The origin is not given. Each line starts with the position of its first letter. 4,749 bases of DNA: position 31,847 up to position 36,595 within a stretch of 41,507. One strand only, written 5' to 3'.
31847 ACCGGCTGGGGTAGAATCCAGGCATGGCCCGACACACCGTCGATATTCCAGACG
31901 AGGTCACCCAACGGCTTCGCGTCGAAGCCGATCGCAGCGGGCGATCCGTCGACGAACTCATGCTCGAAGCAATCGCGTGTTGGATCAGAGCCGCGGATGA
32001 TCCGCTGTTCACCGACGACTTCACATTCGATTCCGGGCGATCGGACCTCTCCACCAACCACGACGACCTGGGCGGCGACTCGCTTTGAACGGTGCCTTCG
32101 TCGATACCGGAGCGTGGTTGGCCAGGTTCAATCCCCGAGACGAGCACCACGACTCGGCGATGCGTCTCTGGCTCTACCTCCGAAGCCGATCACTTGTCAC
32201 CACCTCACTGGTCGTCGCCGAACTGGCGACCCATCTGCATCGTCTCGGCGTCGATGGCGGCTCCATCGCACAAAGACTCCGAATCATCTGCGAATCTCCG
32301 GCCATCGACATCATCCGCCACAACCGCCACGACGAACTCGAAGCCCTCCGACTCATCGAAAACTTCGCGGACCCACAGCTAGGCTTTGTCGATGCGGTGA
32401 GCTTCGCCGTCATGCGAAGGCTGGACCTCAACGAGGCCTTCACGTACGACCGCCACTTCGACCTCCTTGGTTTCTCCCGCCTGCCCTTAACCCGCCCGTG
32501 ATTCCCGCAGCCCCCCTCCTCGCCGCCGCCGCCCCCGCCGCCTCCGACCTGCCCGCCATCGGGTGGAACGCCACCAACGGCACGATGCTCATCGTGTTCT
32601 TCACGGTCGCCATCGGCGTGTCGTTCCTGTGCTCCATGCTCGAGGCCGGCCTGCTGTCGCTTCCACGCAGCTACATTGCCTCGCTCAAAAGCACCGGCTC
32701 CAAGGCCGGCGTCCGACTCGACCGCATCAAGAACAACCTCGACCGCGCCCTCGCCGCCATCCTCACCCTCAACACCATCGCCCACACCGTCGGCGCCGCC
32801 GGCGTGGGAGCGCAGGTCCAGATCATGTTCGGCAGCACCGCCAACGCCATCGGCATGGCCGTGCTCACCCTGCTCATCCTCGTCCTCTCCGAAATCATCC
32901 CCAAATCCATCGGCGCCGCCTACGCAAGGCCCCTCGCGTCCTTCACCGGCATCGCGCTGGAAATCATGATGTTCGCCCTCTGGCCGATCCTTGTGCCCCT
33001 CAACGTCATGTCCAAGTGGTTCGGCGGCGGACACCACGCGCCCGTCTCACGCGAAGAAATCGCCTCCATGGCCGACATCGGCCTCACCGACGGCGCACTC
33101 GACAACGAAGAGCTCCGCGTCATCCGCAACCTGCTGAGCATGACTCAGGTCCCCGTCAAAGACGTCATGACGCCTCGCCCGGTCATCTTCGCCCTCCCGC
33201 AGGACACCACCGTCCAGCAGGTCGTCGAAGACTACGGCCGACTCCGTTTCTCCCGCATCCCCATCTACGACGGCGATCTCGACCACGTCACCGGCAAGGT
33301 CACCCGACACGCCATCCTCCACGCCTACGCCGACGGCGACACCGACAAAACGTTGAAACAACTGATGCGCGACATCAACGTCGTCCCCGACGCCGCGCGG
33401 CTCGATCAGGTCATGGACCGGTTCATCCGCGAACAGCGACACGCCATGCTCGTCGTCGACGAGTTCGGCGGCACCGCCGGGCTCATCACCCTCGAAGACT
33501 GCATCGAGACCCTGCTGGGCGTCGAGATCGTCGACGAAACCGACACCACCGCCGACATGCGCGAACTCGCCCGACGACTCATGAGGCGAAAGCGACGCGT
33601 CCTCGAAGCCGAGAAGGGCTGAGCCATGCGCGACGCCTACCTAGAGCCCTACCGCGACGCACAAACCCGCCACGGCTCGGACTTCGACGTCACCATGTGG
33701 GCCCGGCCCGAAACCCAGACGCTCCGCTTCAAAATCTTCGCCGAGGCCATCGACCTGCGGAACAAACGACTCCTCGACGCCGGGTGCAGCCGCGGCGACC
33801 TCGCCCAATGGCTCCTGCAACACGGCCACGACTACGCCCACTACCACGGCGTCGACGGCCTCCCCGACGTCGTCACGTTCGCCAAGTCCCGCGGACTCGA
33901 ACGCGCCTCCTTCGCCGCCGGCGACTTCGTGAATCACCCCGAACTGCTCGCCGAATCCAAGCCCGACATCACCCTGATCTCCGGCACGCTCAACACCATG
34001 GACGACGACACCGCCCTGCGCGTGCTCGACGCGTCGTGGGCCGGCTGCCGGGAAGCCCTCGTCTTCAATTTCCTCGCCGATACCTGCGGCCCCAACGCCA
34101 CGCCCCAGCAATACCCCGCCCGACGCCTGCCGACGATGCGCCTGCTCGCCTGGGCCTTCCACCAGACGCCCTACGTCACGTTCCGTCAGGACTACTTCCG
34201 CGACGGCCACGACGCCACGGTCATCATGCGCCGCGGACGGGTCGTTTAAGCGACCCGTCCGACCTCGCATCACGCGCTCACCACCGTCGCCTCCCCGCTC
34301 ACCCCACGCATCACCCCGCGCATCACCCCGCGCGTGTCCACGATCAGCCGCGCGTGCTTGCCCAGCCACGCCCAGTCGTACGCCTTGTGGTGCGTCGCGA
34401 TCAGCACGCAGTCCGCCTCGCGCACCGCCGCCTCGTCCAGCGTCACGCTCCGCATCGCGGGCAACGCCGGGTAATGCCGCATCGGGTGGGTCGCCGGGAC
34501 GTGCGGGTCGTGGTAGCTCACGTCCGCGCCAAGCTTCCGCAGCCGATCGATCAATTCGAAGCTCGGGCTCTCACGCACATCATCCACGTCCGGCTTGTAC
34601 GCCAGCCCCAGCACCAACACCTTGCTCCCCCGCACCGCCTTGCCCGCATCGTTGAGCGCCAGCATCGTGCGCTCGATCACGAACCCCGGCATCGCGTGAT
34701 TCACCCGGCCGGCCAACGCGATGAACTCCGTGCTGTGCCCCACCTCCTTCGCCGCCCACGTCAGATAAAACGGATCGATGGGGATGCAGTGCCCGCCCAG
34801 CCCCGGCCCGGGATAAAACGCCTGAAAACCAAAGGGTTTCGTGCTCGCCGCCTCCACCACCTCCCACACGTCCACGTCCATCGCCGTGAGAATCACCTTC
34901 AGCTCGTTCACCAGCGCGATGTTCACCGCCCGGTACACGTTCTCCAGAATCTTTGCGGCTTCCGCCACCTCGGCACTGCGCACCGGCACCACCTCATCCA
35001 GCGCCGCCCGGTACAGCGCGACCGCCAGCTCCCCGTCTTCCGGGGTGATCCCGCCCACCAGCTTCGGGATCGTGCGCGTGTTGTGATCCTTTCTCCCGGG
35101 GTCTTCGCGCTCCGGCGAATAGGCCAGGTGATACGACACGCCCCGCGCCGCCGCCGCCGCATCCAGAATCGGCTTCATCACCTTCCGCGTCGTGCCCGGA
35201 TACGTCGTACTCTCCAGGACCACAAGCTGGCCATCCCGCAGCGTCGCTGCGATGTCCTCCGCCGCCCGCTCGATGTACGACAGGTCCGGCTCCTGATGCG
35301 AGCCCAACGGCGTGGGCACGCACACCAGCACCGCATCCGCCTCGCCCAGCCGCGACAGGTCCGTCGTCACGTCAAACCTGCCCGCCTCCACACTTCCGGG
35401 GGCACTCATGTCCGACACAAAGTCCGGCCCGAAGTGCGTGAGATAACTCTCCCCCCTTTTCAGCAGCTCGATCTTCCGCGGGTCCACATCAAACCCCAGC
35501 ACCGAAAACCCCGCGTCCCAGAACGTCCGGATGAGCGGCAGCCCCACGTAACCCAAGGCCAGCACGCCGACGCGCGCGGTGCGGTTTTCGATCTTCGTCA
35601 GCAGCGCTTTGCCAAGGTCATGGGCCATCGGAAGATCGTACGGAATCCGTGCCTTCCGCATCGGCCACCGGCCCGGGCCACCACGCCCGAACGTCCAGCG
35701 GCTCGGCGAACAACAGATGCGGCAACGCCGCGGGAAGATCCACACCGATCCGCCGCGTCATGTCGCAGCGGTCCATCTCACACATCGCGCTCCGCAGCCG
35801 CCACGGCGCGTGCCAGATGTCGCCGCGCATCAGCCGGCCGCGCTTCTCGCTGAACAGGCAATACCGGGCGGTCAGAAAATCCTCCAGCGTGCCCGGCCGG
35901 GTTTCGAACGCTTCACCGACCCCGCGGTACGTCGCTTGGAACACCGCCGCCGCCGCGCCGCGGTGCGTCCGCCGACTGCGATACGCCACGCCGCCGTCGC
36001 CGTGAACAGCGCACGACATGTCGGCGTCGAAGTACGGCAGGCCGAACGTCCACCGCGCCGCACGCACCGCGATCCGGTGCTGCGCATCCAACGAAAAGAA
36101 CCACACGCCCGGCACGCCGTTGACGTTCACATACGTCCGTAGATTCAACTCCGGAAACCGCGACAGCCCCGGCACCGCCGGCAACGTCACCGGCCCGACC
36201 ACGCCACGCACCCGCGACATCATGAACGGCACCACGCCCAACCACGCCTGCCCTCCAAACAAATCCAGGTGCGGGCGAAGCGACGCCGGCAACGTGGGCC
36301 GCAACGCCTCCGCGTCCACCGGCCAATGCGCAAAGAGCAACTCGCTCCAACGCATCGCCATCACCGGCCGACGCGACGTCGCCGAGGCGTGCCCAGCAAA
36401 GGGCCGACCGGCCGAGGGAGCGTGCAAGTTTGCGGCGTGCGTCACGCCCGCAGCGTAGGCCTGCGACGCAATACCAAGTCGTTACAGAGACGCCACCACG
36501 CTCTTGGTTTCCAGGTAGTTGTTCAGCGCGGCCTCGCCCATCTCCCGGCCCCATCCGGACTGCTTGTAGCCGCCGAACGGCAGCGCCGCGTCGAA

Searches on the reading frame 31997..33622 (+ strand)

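Call 80: search_protein_families(library=pfam, proteins=[window:31997-33622:+], max_evalue=0.001)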
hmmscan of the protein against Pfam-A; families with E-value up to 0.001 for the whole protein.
window:31997-33622:+ (541 aa): 2 families
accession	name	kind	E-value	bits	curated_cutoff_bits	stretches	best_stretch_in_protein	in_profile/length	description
PF01595.25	CNNM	-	1.7e-30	106.5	28.4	1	202-372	3-181/181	Cyclin M transmembrane N-terminal domain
PF00571.33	CBS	-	6e-13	49.3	24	2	387-445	1-56/57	CBS domain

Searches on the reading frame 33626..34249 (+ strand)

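Call 80: search_protein_families(library=pfam, proteins=[window:33626-34249:+], max_evalue=0.001)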
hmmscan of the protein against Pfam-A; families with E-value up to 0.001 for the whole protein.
window:33626-34249:+ (207 aa): 6 families
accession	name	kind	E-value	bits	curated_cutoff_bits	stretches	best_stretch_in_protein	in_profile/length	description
PF13847.12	Methyltransf_31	-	1.8e-08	34.6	27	1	46-127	4-89/145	Methyltransferase domain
PF13649.12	Methyltransf_25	-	8.5e-07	30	27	1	50-135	2-87/97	Methyltransferase domain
PF08241.18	Methyltransf_11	-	0.00012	23.1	21.2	1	50-128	1-76/95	Methyltransferase domain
PF08242.18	Methyltransf_12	-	0.00022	22.3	30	1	50-129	1-81/98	Methyltransferase domain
PF01728.25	FtsJ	-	0.00039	20.8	24.1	1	42-106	19-80/181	FtsJ-like methyltransferase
PF13489.12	Methyltransf_23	-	0.00063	19.9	27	1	38-84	15-58/164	Methyltransferase domain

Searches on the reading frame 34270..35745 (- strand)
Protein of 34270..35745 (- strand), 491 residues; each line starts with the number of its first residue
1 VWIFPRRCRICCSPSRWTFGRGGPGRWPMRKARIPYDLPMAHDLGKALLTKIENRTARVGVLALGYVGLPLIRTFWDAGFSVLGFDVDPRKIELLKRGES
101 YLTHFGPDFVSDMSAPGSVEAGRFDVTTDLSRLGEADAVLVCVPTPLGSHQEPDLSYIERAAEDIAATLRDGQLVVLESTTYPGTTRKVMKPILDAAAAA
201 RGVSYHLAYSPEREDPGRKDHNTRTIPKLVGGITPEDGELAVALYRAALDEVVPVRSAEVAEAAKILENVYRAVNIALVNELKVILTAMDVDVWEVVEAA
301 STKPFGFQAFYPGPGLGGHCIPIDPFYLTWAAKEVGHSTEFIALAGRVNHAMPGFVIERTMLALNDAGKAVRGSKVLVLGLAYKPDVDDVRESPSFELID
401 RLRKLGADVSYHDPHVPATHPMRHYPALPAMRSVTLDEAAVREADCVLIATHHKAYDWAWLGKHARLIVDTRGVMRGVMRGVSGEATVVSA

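Call 80: search_protein_families(library=pfam, proteins=[window:34270-35745:-], max_evalue=0.001)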
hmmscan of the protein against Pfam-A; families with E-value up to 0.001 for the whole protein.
window:34270-35745:- (491 aa): 4 families
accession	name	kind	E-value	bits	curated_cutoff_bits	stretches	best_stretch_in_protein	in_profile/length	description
PF03721.20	UDPG_MGDP_dh_N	-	2.4e-38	132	27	1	58-239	2-181/187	UDP-glucose/GDP-mannose dehydrogenase family, NAD binding domain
PF00984.24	UDPG_MGDP_dh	-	1.2e-29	102.6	25.4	1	260-350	2-93/94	UDP-glucose/GDP-mannose dehydrogenase family, central domain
PF03720.21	UDPG_MGDP_dh_C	-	2.1e-24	86.3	30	1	377-475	1-101/103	UDP-glucose/GDP-mannose dehydrogenase family, UDP binding domain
PF03446.21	NAD_binding_2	-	9.5e-05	22.9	21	1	59-192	2-106/161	NAD binding domain of 6-phosphogluconate dehydrogenase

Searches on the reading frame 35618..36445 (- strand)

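Call 80: search_protein_families(library=pfam, proteins=[window:35618-36445:-], max_evalue=0.001)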
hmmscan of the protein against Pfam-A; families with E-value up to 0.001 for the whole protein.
window:35618-36445:- (275 aa): 2 families
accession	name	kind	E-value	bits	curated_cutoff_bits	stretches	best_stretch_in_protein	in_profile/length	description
PF09844.14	DUF2071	-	2.6e-66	223.7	27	1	31-249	2-210/212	Uncharacterized conserved protein (COG2071)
PF06314.16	ADC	-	0.00017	21.7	29.8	1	27-163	15-134/238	Acetoacetate decarboxylase (ADC)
